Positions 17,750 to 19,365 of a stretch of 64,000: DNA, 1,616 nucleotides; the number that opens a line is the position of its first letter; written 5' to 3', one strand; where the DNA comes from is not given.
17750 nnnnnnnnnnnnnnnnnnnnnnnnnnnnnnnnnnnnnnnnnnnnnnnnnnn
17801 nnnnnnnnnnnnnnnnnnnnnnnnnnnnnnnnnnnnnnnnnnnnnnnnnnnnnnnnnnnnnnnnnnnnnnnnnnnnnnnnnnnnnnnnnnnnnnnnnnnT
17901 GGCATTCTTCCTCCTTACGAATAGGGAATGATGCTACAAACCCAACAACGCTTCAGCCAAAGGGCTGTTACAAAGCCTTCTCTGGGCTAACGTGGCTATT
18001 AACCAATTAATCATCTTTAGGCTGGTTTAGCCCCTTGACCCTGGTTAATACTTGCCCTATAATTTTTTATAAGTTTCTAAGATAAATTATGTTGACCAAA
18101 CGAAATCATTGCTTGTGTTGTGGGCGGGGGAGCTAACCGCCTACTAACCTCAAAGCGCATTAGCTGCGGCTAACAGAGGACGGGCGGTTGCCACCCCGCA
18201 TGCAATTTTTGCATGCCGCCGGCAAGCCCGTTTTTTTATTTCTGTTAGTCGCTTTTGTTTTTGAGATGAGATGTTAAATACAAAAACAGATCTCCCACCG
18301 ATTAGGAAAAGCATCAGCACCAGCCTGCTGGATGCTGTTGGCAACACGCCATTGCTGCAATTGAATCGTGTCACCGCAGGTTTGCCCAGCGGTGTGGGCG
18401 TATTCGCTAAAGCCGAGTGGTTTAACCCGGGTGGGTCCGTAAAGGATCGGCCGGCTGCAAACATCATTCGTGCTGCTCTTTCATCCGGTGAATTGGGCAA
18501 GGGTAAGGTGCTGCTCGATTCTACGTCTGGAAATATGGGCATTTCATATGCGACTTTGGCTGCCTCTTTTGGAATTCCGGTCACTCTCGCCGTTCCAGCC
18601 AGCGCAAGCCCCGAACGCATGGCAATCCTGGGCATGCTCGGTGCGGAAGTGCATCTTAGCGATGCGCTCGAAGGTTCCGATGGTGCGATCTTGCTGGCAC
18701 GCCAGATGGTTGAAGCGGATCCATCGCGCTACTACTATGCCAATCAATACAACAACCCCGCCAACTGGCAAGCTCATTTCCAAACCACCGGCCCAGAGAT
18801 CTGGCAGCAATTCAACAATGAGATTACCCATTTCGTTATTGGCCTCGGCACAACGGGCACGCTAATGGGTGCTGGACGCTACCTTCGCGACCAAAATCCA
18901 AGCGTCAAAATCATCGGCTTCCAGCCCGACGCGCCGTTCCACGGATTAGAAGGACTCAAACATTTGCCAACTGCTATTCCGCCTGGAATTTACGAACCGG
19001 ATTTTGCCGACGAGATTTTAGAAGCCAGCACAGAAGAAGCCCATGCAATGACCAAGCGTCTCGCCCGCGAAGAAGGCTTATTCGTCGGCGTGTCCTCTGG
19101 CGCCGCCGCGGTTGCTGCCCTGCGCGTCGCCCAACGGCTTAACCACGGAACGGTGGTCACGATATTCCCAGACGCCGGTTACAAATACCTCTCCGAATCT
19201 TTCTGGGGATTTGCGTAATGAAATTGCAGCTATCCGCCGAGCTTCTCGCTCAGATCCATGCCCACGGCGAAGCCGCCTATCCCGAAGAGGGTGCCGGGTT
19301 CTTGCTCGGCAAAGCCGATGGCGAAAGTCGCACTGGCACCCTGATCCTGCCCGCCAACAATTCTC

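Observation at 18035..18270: Cys-codon leader peptide inside a terminator/antiterminator, directly upstream of the cysteine-biosynthesis operon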

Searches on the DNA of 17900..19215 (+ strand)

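Call 4: search_rna_families(source=window, start=17900, end=18320, threshold=evalue, max_evalue=10, show_alignments=3)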
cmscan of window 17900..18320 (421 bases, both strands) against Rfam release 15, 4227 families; matches with E-value up to 10: 2.
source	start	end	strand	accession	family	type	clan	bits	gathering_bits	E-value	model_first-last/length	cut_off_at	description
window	17974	18023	-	RF00187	SNORD102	Gene; snRNA; snoRNA; CD-box;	-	18.6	47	3.1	1-72/72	no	Small nucleolar RNA SNORD102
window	18023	18070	+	RF02399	NsiR1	Gene; sRNA;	-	13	39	6.8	1-60/60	no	Nitrogen stress-induced RNA 1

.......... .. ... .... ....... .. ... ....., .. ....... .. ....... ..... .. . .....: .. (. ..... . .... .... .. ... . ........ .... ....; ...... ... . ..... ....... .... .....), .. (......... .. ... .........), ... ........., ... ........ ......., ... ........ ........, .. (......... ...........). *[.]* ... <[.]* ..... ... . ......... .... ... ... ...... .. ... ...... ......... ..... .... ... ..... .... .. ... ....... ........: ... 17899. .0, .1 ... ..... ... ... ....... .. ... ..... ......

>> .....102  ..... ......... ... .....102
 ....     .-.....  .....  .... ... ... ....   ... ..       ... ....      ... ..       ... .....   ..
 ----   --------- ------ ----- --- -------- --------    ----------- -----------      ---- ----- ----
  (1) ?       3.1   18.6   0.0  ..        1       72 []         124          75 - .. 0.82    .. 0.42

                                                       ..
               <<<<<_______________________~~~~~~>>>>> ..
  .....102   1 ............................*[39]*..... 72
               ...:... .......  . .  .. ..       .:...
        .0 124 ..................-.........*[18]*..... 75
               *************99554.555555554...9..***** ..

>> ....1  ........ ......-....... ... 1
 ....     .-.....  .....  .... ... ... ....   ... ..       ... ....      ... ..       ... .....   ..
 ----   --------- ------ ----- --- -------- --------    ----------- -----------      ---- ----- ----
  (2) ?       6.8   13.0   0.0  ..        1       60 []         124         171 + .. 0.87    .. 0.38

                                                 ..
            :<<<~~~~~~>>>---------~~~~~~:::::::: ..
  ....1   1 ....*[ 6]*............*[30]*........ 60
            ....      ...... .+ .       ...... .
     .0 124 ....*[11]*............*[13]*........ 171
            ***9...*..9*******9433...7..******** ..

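Call 49: build_rna_model(alignment_id=A3, structure=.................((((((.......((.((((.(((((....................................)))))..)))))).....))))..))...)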
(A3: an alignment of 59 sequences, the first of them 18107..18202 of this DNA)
Model R1 built from alignment A3 (59 sequences, 108 columns); structure: as given.
model positions 95; base pairs 17; branch points 0; effective number of sequences 3.5; information 0.601 bits per position. Calibrated on 0.2 Mb of random sequence (short: E-values are rough).
structure used (alignment columns):
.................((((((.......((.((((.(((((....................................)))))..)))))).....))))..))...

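Call 51: search_with_rna_model(model_id=R1, sources=[window, L001, L002, L003, L004, L005, L006, L007, L008, L009, L010, L011, L012, L013, L014, L015, L016, L017, L018, L019, L020, L021, L022, L023, L024, L025, L026, L027, L028, L029, L030, L031, L032, L033, L034, L035, L036, L037, L038, L039, L040, L041, L042, L043, L044, L045, L046, L047, L048, L049, L050, L051, L052, L053, L054, L055, L056, L057, L058, L059, L060, L061, L062, L063, L064, L065, L066, L067, L068, L069, L070, L071, L072, L073, L074, L075, L076, L077, L078, L079, L080], make_alignment=true, max_evalue=0.01)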
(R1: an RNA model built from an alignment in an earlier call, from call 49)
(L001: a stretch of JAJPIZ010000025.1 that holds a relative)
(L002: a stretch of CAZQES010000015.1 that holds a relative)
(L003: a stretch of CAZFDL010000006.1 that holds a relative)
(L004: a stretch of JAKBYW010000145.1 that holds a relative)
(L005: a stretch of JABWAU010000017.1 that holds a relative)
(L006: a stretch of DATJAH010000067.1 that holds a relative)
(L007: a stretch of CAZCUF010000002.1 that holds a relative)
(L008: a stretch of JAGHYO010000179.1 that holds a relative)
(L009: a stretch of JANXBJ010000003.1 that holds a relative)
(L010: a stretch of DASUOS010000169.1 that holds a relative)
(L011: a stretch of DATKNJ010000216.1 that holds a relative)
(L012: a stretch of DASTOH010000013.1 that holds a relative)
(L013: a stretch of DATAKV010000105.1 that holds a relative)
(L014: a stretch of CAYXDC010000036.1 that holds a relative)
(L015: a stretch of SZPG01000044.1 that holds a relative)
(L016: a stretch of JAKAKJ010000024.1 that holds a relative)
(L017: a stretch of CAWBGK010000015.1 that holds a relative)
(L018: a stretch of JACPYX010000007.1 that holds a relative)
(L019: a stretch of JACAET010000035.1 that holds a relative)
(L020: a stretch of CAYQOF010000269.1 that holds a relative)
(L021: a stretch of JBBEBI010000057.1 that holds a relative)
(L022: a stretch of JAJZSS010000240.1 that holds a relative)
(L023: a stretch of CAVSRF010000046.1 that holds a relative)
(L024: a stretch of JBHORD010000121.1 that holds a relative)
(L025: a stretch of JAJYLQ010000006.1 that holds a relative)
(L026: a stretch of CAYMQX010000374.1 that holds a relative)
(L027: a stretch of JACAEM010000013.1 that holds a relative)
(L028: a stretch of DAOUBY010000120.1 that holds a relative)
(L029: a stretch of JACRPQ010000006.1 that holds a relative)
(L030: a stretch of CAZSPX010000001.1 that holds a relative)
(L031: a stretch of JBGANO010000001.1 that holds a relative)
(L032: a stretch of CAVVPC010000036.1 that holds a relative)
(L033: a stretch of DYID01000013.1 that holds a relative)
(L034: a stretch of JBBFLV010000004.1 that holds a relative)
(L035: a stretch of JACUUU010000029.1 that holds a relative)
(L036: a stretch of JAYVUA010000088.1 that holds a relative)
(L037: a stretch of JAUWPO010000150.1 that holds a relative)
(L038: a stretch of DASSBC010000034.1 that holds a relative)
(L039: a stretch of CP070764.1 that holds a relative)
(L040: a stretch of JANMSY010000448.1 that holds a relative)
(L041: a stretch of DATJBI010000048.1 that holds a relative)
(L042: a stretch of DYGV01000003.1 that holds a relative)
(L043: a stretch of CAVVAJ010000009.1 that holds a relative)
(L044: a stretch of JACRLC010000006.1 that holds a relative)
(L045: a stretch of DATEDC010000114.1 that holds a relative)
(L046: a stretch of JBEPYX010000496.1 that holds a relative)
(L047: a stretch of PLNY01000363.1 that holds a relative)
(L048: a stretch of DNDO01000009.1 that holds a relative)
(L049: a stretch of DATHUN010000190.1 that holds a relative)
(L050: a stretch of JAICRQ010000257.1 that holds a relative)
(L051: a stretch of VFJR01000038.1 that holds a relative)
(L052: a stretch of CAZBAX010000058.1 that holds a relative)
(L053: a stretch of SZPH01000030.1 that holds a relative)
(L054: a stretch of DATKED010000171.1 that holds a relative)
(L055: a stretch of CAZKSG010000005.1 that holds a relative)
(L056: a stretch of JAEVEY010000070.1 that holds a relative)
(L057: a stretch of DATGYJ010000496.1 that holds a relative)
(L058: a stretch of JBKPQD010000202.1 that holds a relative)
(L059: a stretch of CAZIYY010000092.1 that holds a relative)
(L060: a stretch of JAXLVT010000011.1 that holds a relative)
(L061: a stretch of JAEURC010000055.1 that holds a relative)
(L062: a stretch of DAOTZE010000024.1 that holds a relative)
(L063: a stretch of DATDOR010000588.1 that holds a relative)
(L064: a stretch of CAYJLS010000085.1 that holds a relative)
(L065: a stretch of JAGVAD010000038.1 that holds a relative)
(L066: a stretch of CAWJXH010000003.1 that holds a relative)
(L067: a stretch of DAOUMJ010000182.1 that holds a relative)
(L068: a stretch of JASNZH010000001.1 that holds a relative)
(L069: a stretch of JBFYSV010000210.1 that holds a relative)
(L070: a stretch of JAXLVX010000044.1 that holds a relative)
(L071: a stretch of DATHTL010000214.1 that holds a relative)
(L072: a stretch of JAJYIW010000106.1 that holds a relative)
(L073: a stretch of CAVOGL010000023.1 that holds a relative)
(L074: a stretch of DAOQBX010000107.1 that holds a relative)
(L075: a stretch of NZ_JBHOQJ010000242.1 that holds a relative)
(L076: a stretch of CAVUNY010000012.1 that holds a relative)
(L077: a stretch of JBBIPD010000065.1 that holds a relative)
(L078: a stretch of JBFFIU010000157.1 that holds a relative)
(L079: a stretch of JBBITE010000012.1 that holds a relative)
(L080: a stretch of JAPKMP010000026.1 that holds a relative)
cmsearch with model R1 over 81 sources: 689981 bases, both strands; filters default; matches with E-value up to 0.01: 79.
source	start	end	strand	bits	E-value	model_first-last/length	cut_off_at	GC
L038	3773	3863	+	97.3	7.8e-22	1-95/95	no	0.6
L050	3773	3863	+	95.2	2.7e-21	1-95/95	no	0.63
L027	3781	3872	+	94.6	3.8e-21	1-95/95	no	0.59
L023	3763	3855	+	94.4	4.2e-21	1-95/95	no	0.6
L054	1895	1987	+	94.2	4.8e-21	1-95/95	no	0.61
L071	3745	3835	+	94.1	5.1e-21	1-95/95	no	0.62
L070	3756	3848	+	94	5.3e-21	1-95/95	no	0.57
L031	3774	3866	+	94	5.4e-21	1-95/95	no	0.59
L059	3681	3775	+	91.9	1.8e-20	1-95/95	no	0.61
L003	3809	3903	+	91.6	2.2e-20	1-95/95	no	0.61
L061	3759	3851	+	91.5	2.3e-20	1-95/95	no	0.57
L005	3747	3836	+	90.3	4.5e-20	1-95/95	no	0.67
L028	3728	3817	+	88.2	1.5e-19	1-95/95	no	0.6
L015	3687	3776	+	88.1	1.7e-19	1-95/95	no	0.66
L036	3783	3872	+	88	1.7e-19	1-95/95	no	0.57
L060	3778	3870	+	86.3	4.8e-19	1-95/95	no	0.6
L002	3776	3870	+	85.8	6.3e-19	1-95/95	no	0.58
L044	3804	3889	+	85.6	7.2e-19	1-95/95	no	0.6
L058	3714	3800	+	85.2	8.8e-19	1-95/95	no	0.57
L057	3756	3864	+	84.1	1.7e-18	1-95/95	no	0.59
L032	3779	3872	+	83.7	2.1e-18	1-95/95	no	0.64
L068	3777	3872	+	83.4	2.6e-18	1-95/95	no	0.62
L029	3736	3824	+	83.3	2.6e-18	1-95/95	no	0.65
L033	3764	3852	+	82.6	4e-18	1-95/95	no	0.65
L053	3723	3817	+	82.1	5.5e-18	1-95/95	no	0.63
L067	3769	3854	+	81.6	7.1e-18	1-95/95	no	0.59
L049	3752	3861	+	80.8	1.2e-17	1-95/95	no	0.61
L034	3771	3864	+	80.7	1.2e-17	1-95/95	no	0.62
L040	3751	3857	+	80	1.8e-17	1-95/95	no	0.62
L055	3776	3864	+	79.4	2.6e-17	1-95/95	no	0.56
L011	3788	3881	+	79.1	3e-17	1-95/95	no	0.55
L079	3773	3860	+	78.2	5.3e-17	1-95/95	no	0.65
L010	2328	2417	+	78.1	5.5e-17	1-95/95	no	0.67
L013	2430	2519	+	78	6e-17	1-95/95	no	0.67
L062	3760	3851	+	77.9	6e-17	1-95/95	no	0.63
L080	3731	3820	+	77.8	6.7e-17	1-95/95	no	0.61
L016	3747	3835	+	77.5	7.8e-17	1-95/95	no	0.53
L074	3220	3309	+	77.4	8.2e-17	1-95/95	no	0.62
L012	3699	3796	+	76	1.9e-16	1-95/95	no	0.57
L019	3712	3802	+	75.3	2.7e-16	1-95/95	no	0.65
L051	1288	1374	+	75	3.3e-16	1-95/95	no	0.62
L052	312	414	+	74.9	3.5e-16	1-95/95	no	0.62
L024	3773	3859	+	74.2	5.4e-16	1-95/95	no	0.52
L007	3807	3900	+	74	6e-16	1-95/95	no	0.56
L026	435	532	+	73.7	7.2e-16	1-95/95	no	0.6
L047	2654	2741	+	72.8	1.2e-15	1-95/95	no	0.55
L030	3816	3911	+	72.1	1.8e-15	1-95/95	no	0.55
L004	3805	3895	+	71.5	2.5e-15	1-95/95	no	0.55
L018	3834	3924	+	70.8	4e-15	1-95/95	no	0.54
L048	3547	3642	+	69.8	7e-15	1-95/95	no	0.52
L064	3785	3868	+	69.4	8.7e-15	1-95/95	no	0.58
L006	3808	3896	+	68.7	1.3e-14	1-95/95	no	0.55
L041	3835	3923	+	68.6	1.4e-14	1-95/95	no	0.58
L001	3836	3926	+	68.4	1.6e-14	1-95/95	no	0.56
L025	3729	3817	+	68.1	1.9e-14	1-95/95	no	0.53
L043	3715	3808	+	65.6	8.1e-14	1-95/95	no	0.55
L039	3698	3786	+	63.1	3.4e-13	1-95/95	no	0.6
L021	3838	3929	+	59.6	2.6e-12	1-95/95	no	0.63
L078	956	1044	+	57.7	7.7e-12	1-95/95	no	0.58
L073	3701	3800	+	57.3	9.8e-12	1-95/95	no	0.58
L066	3761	3850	+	56.8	1.3e-11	1-95/95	no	0.61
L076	3761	3856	+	54.8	4.3e-11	1-95/95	no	0.51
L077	1419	1524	+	52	2.1e-10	1-95/95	no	0.56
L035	3778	3877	+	52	2.2e-10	1-95/95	no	0.52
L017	3767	3890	+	47.7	2.6e-09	1-95/95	no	0.61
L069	3687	3808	+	47.6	2.8e-09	1-95/95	no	0.58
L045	915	1034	+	46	7.2e-09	1-95/95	no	0.6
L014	632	752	+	44.8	1.5e-08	1-95/95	no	0.55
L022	1412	1531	+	43.2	3.7e-08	1-95/95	no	0.56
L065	3736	3852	+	42.7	4.8e-08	1-95/95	no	0.59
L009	3772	3871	+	42.3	6.2e-08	1-95/95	no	0.59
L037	1682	1802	+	41.3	1.1e-07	1-95/95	no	0.46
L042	3736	3852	+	40.6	1.7e-07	1-95/95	no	0.59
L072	3574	3668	+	36.3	1.9e-06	1-95/95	no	0.56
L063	3186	3296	+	27.3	0.00037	1-95/95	no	0.62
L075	3750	3792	+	24.9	0.0015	1-95/95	no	0.72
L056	3746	3824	+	24.1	0.0024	1-95/95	no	0.71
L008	2091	2168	+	22.9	0.0047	1-95/95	no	0.72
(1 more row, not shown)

Alignment A4: 79 matches aligned to the model, 167 columns, each read 5' to 3' on its own strand. Consensus structure (alignment columns), stored with it:
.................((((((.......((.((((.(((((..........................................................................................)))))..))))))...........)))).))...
